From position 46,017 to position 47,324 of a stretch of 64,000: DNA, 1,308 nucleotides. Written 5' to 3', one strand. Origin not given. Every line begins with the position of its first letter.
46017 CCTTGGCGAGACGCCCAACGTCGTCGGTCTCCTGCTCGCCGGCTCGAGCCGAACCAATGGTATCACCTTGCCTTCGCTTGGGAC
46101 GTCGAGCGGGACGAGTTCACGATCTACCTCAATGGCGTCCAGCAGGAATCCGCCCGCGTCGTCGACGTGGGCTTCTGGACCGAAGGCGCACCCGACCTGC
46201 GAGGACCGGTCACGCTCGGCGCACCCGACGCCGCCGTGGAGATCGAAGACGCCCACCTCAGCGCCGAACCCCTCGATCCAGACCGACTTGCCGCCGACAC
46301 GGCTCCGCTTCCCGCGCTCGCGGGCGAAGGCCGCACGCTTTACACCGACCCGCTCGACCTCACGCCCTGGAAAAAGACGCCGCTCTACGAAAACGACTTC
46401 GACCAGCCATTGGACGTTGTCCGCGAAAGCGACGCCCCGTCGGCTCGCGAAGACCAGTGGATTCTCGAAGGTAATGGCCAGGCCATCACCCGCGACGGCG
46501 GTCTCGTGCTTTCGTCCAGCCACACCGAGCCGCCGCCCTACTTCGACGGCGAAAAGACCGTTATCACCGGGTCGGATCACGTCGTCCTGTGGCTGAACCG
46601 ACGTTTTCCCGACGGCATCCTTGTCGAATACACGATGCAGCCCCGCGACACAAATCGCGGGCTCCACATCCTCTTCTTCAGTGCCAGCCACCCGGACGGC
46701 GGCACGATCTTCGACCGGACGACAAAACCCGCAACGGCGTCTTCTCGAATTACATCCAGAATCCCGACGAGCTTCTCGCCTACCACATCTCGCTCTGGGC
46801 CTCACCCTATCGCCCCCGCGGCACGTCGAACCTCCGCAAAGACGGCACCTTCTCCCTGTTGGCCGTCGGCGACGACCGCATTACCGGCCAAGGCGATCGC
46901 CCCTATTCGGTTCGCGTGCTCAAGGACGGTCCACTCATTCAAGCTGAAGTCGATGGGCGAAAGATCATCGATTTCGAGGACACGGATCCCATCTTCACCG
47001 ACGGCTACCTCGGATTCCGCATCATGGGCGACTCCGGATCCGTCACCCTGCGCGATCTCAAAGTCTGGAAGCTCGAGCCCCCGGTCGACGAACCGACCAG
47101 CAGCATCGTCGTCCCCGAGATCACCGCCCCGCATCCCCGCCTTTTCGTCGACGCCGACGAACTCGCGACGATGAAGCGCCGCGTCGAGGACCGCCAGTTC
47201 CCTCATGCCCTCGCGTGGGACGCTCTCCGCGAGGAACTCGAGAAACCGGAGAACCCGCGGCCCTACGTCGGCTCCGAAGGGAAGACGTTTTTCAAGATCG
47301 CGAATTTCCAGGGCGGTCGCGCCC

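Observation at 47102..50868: Three tandem copies of a polysaccharide-lyase-like alpha/alpha-toroid module, two fused and one free-standing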

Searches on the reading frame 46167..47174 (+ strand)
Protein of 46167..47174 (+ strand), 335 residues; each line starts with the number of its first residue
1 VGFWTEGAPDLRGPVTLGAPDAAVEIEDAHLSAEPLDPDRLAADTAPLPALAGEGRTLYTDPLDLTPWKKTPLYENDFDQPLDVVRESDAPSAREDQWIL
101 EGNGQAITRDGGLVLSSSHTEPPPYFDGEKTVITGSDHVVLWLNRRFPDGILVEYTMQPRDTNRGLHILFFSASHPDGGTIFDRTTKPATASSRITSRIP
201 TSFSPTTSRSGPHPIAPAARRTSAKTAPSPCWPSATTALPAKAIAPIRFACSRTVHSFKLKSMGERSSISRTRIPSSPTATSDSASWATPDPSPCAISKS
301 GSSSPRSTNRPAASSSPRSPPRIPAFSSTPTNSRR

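Call 3: search_protein_families(library=pfam, proteins=[window:46167-47174:+], max_evalue=0.1)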
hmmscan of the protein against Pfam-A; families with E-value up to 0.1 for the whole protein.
window:46167-47174:+ (335 aa): 1 family
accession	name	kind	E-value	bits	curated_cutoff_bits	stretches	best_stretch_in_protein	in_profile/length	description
PF09224.18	DUF1961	-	7.4e-10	38.9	25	1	96-190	15-98/214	Domain of unknown function (DUF1961)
